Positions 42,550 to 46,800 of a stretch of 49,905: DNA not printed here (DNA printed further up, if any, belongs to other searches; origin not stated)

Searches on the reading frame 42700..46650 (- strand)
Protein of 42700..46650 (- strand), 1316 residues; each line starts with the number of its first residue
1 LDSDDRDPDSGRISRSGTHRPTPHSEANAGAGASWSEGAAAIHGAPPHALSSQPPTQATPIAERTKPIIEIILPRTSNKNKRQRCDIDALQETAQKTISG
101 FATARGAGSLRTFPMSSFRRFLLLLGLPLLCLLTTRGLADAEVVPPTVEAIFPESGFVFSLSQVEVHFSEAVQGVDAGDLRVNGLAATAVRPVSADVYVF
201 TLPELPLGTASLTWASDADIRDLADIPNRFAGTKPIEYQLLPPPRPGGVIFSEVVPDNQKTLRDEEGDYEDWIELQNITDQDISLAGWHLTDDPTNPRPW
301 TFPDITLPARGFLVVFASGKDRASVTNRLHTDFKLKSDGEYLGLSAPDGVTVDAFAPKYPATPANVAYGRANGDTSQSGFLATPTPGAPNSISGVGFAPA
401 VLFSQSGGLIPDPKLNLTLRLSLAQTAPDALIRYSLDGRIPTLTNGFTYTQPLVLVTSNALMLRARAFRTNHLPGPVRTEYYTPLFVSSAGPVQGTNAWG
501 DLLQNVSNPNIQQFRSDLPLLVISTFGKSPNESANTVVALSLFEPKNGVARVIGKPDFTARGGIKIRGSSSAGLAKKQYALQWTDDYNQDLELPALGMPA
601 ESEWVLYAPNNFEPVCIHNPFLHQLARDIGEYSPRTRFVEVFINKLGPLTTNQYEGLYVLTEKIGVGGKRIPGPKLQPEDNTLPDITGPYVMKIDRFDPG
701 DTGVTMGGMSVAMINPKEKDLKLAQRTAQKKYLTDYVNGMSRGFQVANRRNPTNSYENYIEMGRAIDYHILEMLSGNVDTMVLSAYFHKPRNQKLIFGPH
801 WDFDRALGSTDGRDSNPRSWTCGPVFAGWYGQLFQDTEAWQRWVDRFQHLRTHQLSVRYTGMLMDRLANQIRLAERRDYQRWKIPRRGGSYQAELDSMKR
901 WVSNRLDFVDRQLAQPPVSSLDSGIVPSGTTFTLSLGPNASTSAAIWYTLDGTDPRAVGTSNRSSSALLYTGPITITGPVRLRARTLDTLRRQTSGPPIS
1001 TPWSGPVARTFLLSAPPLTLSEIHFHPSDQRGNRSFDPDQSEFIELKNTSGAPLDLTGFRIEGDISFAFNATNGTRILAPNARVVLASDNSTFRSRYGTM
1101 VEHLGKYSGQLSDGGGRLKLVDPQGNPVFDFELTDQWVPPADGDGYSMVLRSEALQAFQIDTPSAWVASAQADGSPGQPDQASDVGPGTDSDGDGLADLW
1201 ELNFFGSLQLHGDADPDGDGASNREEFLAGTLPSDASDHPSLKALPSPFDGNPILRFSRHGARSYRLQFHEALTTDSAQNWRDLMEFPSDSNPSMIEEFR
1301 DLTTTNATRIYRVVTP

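Call 107: search_protein_families(library=pfam, proteins=[window:42700-46650:-], max_evalue=0.001)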
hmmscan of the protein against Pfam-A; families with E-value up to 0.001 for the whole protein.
window:42700-46650:- (1316 aa): 4 families
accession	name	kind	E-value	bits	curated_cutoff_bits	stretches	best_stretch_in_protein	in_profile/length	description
PF08757.17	CotH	-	2.1e-42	146.2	23.8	1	564-908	1-321/322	CotH kinase protein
PF00932.25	LTD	-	5.2e-27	94.8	34.3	2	244-355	3-105/109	Lamin Tail Domain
PF13287.12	Fn3_assoc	-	3.6e-16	59.4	23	2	426-482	6-59/59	Fn3 associated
PF13290.12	CHB_HEX_C_1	-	1.4e-15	57.4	22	2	922-991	2-60/67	Chitobiase/beta-hexosaminidase C-terminal domain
